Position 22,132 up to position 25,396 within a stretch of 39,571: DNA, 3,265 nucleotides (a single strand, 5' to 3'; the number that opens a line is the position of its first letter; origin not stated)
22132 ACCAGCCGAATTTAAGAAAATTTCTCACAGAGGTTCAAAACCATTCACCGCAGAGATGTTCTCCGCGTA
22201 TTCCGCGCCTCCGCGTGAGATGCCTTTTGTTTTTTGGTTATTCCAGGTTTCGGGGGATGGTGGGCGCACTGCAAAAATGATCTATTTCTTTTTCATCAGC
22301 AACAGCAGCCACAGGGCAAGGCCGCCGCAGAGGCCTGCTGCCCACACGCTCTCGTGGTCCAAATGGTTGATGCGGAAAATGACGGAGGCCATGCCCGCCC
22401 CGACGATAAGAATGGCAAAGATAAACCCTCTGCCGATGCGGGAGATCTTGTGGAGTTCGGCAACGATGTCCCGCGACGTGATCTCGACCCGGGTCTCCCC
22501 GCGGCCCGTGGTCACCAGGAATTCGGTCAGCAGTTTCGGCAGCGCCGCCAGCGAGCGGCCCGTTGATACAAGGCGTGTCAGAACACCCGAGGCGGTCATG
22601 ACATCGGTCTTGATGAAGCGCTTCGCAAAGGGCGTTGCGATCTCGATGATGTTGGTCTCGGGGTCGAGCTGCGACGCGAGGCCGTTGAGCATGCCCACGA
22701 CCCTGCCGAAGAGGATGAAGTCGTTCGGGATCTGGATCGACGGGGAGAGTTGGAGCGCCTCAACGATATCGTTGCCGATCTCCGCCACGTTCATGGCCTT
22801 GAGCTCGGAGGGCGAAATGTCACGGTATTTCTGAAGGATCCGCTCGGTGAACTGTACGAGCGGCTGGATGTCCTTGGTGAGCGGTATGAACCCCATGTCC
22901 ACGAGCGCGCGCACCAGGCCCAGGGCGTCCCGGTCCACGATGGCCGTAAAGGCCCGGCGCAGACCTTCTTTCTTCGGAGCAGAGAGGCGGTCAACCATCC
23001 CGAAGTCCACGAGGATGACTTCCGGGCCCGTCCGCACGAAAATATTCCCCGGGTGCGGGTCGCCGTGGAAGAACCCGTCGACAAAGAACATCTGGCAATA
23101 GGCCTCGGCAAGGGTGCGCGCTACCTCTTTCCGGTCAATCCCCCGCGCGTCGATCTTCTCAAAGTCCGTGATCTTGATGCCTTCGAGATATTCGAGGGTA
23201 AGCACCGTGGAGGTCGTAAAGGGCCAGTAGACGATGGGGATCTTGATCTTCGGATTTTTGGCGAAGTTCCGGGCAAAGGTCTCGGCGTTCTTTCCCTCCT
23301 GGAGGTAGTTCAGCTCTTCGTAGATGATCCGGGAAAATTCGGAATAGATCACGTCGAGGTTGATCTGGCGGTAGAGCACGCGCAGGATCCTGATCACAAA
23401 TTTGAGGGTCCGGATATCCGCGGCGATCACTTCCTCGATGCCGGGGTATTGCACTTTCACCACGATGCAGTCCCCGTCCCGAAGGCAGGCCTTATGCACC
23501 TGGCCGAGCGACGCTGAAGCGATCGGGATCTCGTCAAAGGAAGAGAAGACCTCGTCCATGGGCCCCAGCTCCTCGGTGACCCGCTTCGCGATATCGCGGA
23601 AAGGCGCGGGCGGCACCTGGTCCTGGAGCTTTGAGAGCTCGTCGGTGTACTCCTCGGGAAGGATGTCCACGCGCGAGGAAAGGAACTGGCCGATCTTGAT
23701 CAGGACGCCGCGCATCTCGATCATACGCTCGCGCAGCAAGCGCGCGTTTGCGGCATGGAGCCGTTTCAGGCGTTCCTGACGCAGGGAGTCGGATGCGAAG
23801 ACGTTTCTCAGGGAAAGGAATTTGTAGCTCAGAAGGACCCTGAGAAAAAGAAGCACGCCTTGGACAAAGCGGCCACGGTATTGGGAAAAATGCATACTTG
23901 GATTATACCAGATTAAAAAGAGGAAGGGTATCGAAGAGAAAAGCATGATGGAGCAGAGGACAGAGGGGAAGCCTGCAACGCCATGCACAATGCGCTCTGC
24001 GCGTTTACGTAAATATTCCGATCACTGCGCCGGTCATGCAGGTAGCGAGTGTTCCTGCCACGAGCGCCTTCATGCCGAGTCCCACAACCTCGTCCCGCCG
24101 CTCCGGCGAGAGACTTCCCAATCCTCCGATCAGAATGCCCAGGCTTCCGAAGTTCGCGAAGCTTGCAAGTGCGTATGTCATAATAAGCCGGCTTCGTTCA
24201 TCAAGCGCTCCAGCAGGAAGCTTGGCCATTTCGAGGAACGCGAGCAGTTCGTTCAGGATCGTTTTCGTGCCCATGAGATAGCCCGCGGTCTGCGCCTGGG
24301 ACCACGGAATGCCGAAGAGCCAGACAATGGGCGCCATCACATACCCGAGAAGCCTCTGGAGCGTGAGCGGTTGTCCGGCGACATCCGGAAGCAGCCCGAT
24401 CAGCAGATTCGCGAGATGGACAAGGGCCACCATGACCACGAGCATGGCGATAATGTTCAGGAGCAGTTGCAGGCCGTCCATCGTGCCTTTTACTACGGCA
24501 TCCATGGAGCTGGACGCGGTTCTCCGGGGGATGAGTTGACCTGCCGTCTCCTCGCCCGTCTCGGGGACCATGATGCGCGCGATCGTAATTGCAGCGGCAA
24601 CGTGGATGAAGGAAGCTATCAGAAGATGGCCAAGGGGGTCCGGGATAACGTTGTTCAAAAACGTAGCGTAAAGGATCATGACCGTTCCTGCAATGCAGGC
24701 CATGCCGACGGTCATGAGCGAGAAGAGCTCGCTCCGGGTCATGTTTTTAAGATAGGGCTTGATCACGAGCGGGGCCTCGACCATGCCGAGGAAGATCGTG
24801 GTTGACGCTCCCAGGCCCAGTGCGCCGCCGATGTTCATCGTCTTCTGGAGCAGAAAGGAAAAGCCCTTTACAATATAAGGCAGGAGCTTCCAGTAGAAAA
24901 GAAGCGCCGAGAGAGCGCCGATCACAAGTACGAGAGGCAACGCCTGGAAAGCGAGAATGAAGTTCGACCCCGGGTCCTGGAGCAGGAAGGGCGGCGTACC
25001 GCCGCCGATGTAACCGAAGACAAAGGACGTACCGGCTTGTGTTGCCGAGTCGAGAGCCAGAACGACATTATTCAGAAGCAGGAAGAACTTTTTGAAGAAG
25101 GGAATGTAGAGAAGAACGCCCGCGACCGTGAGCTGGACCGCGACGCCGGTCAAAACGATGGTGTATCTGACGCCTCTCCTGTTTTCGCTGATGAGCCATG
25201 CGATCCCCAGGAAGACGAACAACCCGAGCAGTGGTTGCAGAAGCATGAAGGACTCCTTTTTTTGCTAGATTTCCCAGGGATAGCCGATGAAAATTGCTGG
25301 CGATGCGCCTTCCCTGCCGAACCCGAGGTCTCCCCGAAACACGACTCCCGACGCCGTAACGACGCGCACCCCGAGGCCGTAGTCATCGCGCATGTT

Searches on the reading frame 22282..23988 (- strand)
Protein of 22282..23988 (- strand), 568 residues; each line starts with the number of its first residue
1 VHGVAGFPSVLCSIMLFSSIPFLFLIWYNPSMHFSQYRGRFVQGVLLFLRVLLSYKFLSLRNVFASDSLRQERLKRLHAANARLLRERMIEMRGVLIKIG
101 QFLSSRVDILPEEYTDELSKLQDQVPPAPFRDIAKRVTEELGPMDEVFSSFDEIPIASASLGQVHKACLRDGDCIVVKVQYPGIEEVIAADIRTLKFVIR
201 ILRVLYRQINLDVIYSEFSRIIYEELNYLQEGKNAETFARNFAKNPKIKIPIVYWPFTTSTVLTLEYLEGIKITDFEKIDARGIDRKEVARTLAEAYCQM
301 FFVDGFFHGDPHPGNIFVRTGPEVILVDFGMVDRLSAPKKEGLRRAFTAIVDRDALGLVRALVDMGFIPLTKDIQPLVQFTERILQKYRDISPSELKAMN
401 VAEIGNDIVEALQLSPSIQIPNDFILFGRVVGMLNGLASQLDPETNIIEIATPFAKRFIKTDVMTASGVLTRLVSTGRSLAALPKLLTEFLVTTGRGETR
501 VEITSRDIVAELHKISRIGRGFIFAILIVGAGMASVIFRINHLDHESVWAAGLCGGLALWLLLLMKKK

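Call 41: search_protein_families(library=pfam, proteins=[window:22282-23988:-])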
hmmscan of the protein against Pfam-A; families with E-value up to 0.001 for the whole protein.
window:22282-23988:- (568 aa): 2 families
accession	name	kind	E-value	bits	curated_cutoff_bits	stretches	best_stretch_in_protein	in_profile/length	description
PF03109.22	ABC1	-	1.8e-81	273.3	22.9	1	120-359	1-241/244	ABC1 atypical kinase-like domain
PF01636.29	APH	-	0.00069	19.9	23.2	0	305-332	169-197/239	Phosphotransferase enzyme family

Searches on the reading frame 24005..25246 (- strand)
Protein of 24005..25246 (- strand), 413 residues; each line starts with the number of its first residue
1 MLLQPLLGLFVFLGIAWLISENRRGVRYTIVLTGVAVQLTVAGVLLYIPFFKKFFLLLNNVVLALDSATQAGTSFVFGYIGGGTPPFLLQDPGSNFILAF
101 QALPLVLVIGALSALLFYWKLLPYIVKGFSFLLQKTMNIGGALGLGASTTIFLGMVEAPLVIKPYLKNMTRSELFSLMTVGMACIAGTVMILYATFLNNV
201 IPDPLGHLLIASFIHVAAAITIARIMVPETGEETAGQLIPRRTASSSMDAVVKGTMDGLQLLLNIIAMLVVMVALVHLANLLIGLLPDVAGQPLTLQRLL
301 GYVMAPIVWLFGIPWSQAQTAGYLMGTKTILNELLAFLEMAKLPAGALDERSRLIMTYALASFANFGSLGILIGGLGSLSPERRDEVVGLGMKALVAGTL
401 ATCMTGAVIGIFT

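Call 41: search_protein_families(library=pfam, proteins=[window:24005-25246:-])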
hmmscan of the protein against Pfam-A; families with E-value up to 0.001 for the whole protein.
window:24005-25246:- (413 aa): 3 families
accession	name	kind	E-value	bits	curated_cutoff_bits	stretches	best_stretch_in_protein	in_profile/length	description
PF07662.18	Nucleos_tra2_C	-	3.8e-68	229.8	32.3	1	207-410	1-213/213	Na+ dependent nucleoside transporter C-terminus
PF01773.25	Nucleos_tra2_N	-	7.3e-19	68.5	27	1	7-79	1-73/74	Na+ dependent nucleoside transporter N-terminus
PF07670.19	Gate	-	1.9e-11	44.8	29.6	1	100-198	2-102/104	Nucleoside recognition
